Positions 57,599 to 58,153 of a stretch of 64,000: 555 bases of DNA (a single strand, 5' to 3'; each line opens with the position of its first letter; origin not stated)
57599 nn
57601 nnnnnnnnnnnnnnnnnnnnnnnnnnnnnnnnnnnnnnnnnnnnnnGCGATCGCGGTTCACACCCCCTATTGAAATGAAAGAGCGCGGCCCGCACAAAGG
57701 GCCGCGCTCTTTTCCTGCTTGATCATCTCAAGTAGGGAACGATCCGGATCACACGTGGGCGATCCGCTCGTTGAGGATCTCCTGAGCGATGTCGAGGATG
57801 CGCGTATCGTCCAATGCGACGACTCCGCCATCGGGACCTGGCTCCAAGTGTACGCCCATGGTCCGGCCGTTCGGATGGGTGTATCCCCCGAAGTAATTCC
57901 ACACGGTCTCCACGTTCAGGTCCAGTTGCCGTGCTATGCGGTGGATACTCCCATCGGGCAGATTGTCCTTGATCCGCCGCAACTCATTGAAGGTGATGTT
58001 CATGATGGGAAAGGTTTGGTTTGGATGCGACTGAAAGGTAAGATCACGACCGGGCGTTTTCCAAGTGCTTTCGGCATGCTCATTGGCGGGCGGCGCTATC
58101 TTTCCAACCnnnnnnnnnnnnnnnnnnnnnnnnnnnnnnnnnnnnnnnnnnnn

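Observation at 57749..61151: Adenylate cyclase with an extracytoplasmic beta-propeller/Y_Y_Y sensor, divergently paired with a small HTH protein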

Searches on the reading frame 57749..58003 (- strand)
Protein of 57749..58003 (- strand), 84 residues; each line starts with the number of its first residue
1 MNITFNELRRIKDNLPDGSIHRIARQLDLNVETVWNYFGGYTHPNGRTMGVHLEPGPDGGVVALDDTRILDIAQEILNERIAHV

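Call 3: search_protein_families(library=pfam, proteins=[window:57749-58003:-], max_evalue=0.01)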
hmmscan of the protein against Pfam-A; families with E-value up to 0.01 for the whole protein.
window:57749-58003:- (84 aa): 1 family
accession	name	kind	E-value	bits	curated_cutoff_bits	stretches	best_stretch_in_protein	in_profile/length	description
PF13542.12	HTH_Tnp_ISL3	-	0.0057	16.5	27.4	0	17-38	26-47/51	Helix-turn-helix domain of transposase family ISL3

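Call 4: search_protein_families(library=ncbifam, proteins=[window:57749-58003:-], max_evalue=0.01)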
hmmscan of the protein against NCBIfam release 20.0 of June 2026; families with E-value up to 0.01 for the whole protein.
window:57749-58003:- (84 aa): 0 families

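Call 16: find_homologous_proteins(query=window:57749-58003:-, max_evalue=0.001)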
Query window:57749-58003:- (84 aa): 3032 proteins with E <= 0.001 among 3032 candidates; the best 120 are listed.
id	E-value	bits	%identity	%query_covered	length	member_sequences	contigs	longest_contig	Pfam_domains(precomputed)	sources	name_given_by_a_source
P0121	1.8e-50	186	100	100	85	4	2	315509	-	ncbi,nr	ncbi:MAG: DNA-binding protein [Flavobacteriales bacterium]|nr:DNA-binding protein [Flavobacteriales 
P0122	6.1e-44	165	88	100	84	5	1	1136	-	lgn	-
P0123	1.9e-43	164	88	100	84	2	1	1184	-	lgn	-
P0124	2.6e-43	163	86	100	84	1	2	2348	-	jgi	jgi:molybdenum-dependent DNA-binding transcriptional regulator ModE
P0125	4.2e-43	163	88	100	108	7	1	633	-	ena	-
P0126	5.2e-43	162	86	100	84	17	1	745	-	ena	-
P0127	4.4e-42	159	87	100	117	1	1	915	-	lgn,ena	-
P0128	2.6e-41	157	83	100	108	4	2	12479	-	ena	-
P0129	4.3e-41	156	83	100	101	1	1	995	-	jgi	jgi:molybdenum-dependent DNA-binding transcriptional regulator ModE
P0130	5.4e-41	156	82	100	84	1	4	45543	-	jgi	jgi:molybdenum-dependent DNA-binding transcriptional regulator ModE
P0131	7.2e-41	156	83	99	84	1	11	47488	-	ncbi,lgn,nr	ncbi:MAG: hypothetical protein JNM31_13660 [Flavobacteriales bacterium]|nr:hypothetical protein [Fla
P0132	8.4e-41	155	85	100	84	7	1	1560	-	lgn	-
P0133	8.7e-41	155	82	100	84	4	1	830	-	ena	-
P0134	1.6e-40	154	81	100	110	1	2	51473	-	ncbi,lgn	-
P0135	1.7e-40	154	83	100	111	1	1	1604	-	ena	-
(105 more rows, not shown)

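Call 18: find_related_loci(query=A2, collection=genome_contigs, flank=6000)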
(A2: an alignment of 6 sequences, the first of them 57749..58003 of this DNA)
Query A2 (84 aa) in genome_contigs; peptide patterns used: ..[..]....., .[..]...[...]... (x = any residue, [..] = any of these).
329 stretches matched a pattern; 251 encode a relative of the query (tblastn E <= 1e-3); the best 80 are kept; 80 distinct loci.
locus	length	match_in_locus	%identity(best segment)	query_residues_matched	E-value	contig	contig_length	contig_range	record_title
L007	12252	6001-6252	100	1-84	4e-57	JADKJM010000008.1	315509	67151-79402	MAG: Flavobacteriales bacterium isolate Vibo_18-Q3-R45-57_BATAC.153 tig00002659-10-3133800, whole genome shotgun sequenc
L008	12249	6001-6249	83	1-83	2e-47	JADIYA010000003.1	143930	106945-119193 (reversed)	MAG: Flavobacteriales bacterium isolate AalE_18-Q3-R2-46_BAT3C.189 tig00000908-10-1435920, whole genome shotgun sequence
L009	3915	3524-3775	88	1-84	2e-47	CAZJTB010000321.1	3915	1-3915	MAG TPA_asm: uncultured Chryseobacterium sp. isolate binchicken_co209_19 genome assembly, contig: NODE_22545_length_3915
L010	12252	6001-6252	88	1-84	6e-47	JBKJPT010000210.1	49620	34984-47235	MAG: Flavobacteriales bacterium isolate ant_bin.469 k117_1475050, whole genome shotgun sequence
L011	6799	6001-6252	86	1-84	5e-47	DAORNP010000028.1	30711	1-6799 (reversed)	MAG TPA_asm: Flavobacteriales bacterium isolate AMR_MDS_5444 NODE_1146_length_30711_cov_2.595446, whole genome shotgun s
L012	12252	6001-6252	87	1-84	1e-46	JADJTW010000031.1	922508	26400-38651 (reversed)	MAG: Flavobacteriales bacterium isolate Hirt_18-Q3-R61-65_BATAC.102 tig01347803-10-9234390, whole genome shotgun sequenc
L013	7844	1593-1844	87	1-84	1e-46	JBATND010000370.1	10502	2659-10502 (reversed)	MAG: Flavobacteriales bacterium isolate MFD10487_ilm_asm_bin18 k127_39762, whole genome shotgun sequence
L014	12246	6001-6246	87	1-82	2e-46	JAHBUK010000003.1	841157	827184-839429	MAG: Flavobacteriales bacterium isolate ACE_BAC31 BAC31_3, whole genome shotgun sequence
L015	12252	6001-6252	86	1-84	5e-46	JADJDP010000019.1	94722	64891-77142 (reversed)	MAG: Flavobacteriales bacterium isolate Aved_18-Q3-R54-62_MAXAC.228_sub tig00030133-10-949450, whole genome shotgun sequ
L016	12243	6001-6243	83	1-81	5e-46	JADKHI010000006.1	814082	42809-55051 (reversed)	MAG: Flavobacteriales bacterium isolate Skiv_18-Q3-R9-52_BAT3C.268 tig01155366-10-8136800, whole genome shotgun sequence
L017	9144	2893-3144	83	1-84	5e-46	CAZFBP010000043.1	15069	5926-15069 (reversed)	MAG TPA_asm: uncultured Chryseobacterium sp. isolate binchicken_co16_2 genome assembly, contig: NODE_6645_length_15069_c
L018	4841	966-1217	85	1-84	7e-46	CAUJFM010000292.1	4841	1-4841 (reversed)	MAG: Bacteroidota bacterium isolate KLAP54 genome assembly, contig: KLAP54_258827, whole genome shotgun sequence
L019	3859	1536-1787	82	1-84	8e-46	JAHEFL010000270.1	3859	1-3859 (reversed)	MAG: Flavobacteriales bacterium isolate Ww330 NODE_97590_length_3859_cov_1.853933, whole genome shotgun sequence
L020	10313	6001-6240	84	1-80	1e-45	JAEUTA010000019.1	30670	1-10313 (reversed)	MAG: Flavobacteriales bacterium isolate new MAG-317 k141_2690535, whole genome shotgun sequence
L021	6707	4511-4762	85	1-84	1e-45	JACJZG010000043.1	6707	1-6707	MAG: Flavobacteriales bacterium isolate HK-STAS-BACT-58 HK-STAS-BACT-58_43, whole genome shotgun sequence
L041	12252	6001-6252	83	1-84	2e-44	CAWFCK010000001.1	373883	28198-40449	MAG: uncultured Flavobacteriales bacterium isolate MFD04651.bin.2.152 genome assembly, contig: contig_10159, whole genom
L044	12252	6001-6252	83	1-84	5e-44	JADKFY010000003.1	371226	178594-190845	MAG: Flavobacteriales bacterium isolate Ribe_18-Q3-R11-54_BAT3C.418 tig00002865-10-3698100, whole genome shotgun sequenc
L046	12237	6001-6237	84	1-79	1e-43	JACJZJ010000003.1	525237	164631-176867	MAG: Flavobacteriales bacterium isolate HK-STAS-BACT-61 HK-STAS-BACT-61_3, whole genome shotgun sequence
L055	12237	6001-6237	86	1-79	3e-43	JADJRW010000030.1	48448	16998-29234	MAG: Flavobacteriales bacterium isolate Hade_18-Q3-R52-61_BATAC.255 tig00031850-10-489350, whole genome shotgun sequence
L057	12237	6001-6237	86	1-79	3e-43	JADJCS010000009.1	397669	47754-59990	MAG: Flavobacteriales bacterium isolate Aved_18-Q3-R54-62_BATAC.626 tig00010292-10-3978670, whole genome shotgun sequenc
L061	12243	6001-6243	80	1-81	1e-42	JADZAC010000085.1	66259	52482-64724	MAG: Flavobacteriales bacterium isolate SJ6 c_000001233360, whole genome shotgun sequence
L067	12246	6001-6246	80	1-82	3e-42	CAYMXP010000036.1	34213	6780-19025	MAG TPA_asm: uncultured Chryseobacterium sp. isolate SRP173033_co3_12 genome assembly, contig: NODE_1326_length_34213_co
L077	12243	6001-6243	79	1-81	1e-41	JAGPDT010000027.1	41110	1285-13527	MAG: Flavobacteriales bacterium isolate Gw_SlAct_bin_418 Gw_SlAct_1588_length_41110_cov_17.606886, whole genome shotgun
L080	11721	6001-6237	81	1-79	1e-41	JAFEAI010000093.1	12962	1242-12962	MAG: Bacteroidetes bacterium isolate SZAS LIN-79 LIN-664__93__length-12962, whole genome shotgun sequence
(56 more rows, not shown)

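Call 22: search_protein_representatives(protein=window:57749-58003:-)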
Query: 84 residues. Proteins with E-value up to 0.001 (for the whole library): 292; up to 1e-10: 122; up to 1e-30: 5. The best 150 are listed.
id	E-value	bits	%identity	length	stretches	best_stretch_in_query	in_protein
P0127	1.4e-42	159.4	88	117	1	1-83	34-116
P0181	2.4e-38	145.8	80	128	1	1-81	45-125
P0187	6.1e-38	144.5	86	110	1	1-80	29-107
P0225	6.3e-36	138.1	82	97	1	1-74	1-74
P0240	5.2e-33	128.8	73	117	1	1-79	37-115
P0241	1.6e-27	111.3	75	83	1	1-65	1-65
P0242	1.1e-26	108.5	63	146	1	2-80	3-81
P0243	2.5e-26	107.5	63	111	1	2-80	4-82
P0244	2.6e-26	107.4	62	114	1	2-80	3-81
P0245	7.7e-26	105.9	73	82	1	14-77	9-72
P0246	1.4e-25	105.1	63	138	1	2-79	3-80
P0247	2.0e-25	104.6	59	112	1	2-80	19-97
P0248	3.5e-25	103.8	62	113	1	2-78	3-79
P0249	7.3e-25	102.8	79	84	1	1-58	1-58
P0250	7.9e-25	102.7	63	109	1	4-79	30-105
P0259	2.1e-22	94.9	59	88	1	2-80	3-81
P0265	1.1e-20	89.5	54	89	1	1-79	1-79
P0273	3.0e-19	84.9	56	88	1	1-79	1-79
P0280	2.3e-18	82.0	52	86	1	1-80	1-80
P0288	2.7e-17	78.6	49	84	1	2-79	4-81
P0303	2.6e-15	72.3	49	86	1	1-80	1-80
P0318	1.5e-13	66.6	44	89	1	1-82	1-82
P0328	1.1e-12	63.9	44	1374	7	42-82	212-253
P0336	6.4e-12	61.5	38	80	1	1-78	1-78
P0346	2.8e-11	59.4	43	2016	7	44-80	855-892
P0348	3.8e-11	59.0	40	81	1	1-76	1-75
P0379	1.0e-09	54.4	39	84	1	3-79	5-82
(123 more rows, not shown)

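Call 28: search_protein_families(library=pfam, proteins=[L057:4458-5921:-, L055:4878-5921:-, L044:5251-5817:+, L044:6349-7575:-, L061:4658-5923:-, L046:4468-5823:-, L067:5171-5890:-, L080:4679-5704:-, L041:3369-4898:-, L077:6307-7500:-], max_evalue=0.001)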
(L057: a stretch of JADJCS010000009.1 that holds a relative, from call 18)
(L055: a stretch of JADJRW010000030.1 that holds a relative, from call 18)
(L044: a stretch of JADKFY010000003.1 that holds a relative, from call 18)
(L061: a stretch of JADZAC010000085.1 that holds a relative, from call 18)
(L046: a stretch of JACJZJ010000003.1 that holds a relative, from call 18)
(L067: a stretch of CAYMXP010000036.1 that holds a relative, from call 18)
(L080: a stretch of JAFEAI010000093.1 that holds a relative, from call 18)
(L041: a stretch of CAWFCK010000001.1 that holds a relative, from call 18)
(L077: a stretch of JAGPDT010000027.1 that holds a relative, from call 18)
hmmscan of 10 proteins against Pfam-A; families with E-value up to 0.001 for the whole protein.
L057:4458-5921:- (487 aa): 0 families

L055:4878-5921:- (347 aa): 0 families

L044:5251-5817:+ (188 aa): 0 families

L044:6349-7575:- (408 aa): 2 families
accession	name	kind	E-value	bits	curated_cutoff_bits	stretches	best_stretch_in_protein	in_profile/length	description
PF00691.25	OmpA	-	2e-22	79.8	27.2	1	305-399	2-98/98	OmpA family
PF05359.17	DUF748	-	4.2e-06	25.5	50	1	295-344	873-922/1037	Domain of Unknown Function (DUF748)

L061:4658-5923:- (421 aa): 1 family
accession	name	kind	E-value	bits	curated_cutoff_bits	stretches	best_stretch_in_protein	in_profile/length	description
PF18962.6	Por_Secre_tail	-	1.1e-09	38.9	27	1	344-420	1-75/75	Secretion system C-terminal sorting domain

L046:4468-5823:- (451 aa): 0 families

L067:5171-5890:- (239 aa): 2 families
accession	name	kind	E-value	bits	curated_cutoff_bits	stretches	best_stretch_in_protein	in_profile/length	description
PF13676.11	TIR_2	-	3.1e-20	73.3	28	1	98-208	1-115/122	TIR domain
PF01582.25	TIR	-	0.00026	21.3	21.3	1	102-178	9-83/179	TIR domain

L080:4679-5704:- (341 aa): 1 family
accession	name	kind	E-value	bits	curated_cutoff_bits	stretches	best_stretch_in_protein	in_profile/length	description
PF18962.6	Por_Secre_tail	-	4.1e-10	40.3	27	1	264-339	1-74/75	Secretion system C-terminal sorting domain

L041:3369-4898:- (509 aa): 0 families

L077:6307-7500:- (397 aa): 2 families
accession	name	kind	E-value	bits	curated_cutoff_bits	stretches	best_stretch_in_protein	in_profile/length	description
PF00691.25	OmpA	-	1.8e-20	73.5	27.2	1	294-388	2-98/98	OmpA family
PF05359.17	DUF748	-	2.4e-06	26.3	50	1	288-346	877-936/1037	Domain of Unknown Function (DUF748)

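Call 31: predict_structure(alignment_id=A3)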
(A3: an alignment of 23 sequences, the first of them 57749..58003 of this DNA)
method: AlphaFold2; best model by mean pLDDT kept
length: 84 residues; sequences in the alignment: 23
mean_pLDDT: 82.8   pTM: 0.73
mean pLDDT of the five models: 82.8, 81.9, 81.4, 80.5, 74.5
residues with pLDDT >= 90: 35; 70-90: 35; 50-70: 14; < 50: 0
segments of 3 or more residues with pLDDT < 50: none
pLDDT, mean of each block of 10 residues (from residue 1): 86 92 94 83 60 73 85 93 73
secondary structure, 60 per line:
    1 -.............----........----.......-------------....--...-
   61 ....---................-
elements in order: E2-4 H5-14 H19-26 H31-37 E51-54 E61-64 H68-83

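Call 35: fold_search(model_id=the predicted structure, library=pdb)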
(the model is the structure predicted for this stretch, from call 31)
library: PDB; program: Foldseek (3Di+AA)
matches with E <= 10: 221; with E <= 0.001: 0
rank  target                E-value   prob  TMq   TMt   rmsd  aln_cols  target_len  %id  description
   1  1r1u_B                4.2e-01  0.15  0.25  0.23  10.6        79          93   20  Crystal structure of the metal-sensing transcriptional repressor CzrA from Staphylococcus aureus in the apo-form (released 2004-05-18)
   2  1u2w_B                5.5e-01  0.15  0.27  0.23   9.6        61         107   15  Crystal Structure of the Staphylococcus aureus pI258 CadC (released 2005-07-12)
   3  6uvu_A                6.2e-01  0.13  0.28  0.23  10.3        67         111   10  Crystal structure of the AntR antimony-specific transcriptional repressor (released 2020-11-04)
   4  4ggg_A                6.2e-01  0.11  0.25  0.23  10.5        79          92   20  Crystal structure of V66A/L68V CzrA in the Zn(II)bound state. (released 2013-02-06)
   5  5yi3_B                8.1e-01  0.12  0.29  0.20   9.7        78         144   10  Structure of Lactococcus lactis ZitR, C30S mutant in complex with DNA (released 2017-12-06)
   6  5x80_A                9.2e-01  0.10  0.28  0.20  10.5        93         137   13  CRYSTAL STRUCTURE OF MYCOBACTERIUM TUBERCULOSIS MARR FAMILY PROTEIN RV2887 COMPLEX WITH SALICYLIC ACID (released 2017-08-09)
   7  1r1v_B                1.0e+00  0.08  0.24  0.22  10.4        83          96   19  Crystal structure of the metal-sensing transcriptional repressor CzrA from Staphylococcus aureus in the Zn2-form (released 2004-05-18)
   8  4rgu_A                1.1e+00  0.12  0.34  0.22  10.5        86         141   14  Crystal Structure of Putative MarR Family Transcriptional Regulator HcaR from Acinetobacter sp. ADP complexed with fer (released 2015-03-04)
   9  4pwu_D                1.3e+00  0.08  0.25  0.27   7.3        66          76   23  Crystal structure of a modulator protein MzrA (KPN_03524) from Klebsiella pneumoniae subsp. pneumoniae MGH 78578 at 2. (released 2014-06-18)
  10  6ywe_7                1.4e+00  0.11  0.26  0.26   5.6        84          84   15  The structure of the mitoribosome from Neurospora crassa in the P/E tRNA bound state (released 2020-11-11)
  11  6cdb_A                1.5e+00  0.06  0.24  0.22  10.1        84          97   18  Crystal Structure of V66L CzrA in the Zn(II)bound state (released 2018-07-11)
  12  1sfx_A                1.5e+00  0.06  0.24  0.19  13.3        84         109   20  X-ray crystal structure of putative HTH transcription regulator from Archaeoglobus fulgidus (released 2004-08-03)
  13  5a0m_A                1.6e+00  0.06  0.24  0.12   8.3        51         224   14  THE CRYSTAL STRUCTURE OF I-SCEI IN COMPLEX WITH ITS TARGET DNA IN THE PRESENCE OF MN (released 2016-05-04)
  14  2nyx_B                1.8e+00  0.09  0.31  0.19  10.9        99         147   12  Crystal structure of RV1404 from Mycobacterium tuberculosis (released 2006-12-05)
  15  5yhx_M                1.8e+00  0.08  0.29  0.20   9.7        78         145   10  Structure of Lactococcus lactis ZitR, wild type (released 2017-12-06)
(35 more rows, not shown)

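Call 64: list_cluster_members(proteins=[P0265, P0273, P0280, P0288, P0303, P0336, P0348, P0379, P0318, P0259])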
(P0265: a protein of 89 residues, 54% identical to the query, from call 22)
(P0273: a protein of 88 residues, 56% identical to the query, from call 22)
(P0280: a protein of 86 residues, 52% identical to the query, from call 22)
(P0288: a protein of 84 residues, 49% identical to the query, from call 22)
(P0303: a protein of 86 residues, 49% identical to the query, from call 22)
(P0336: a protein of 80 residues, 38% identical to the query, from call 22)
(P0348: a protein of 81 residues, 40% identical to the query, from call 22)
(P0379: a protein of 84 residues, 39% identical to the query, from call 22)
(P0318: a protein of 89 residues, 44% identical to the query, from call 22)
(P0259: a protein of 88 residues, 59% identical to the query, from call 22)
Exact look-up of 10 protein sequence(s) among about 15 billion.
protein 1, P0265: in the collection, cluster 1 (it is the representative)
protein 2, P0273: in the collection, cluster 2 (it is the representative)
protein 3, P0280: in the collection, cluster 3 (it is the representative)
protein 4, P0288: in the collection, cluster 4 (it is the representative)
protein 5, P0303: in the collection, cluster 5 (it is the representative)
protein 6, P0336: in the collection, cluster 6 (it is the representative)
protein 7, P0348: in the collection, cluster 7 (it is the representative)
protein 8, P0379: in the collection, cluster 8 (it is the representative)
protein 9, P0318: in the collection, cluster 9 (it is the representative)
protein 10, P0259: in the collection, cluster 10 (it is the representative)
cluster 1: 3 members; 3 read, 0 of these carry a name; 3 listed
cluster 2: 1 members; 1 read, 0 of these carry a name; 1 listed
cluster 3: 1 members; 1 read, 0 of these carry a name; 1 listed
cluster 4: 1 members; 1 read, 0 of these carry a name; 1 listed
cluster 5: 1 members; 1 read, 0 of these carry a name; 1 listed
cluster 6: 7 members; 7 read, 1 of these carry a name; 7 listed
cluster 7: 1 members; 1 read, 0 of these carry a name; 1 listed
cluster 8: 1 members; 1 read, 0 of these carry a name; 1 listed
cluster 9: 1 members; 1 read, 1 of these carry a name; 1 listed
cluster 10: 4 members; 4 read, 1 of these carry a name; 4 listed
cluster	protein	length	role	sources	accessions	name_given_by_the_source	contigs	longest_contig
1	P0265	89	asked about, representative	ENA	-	-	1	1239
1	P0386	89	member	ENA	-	-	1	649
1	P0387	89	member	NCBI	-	-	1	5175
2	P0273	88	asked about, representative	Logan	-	-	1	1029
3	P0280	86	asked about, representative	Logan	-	-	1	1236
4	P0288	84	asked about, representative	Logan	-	-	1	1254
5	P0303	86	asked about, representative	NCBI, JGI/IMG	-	-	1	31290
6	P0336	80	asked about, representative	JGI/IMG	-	hypothetical protein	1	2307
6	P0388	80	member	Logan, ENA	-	-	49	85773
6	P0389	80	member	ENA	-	-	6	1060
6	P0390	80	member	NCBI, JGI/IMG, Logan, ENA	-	-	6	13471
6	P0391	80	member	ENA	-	-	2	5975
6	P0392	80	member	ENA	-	-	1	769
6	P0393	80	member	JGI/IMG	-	-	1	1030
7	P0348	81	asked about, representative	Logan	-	-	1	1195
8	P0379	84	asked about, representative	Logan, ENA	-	-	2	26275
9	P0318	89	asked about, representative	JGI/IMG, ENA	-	predicted transcriptional regulator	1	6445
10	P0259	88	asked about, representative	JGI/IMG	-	-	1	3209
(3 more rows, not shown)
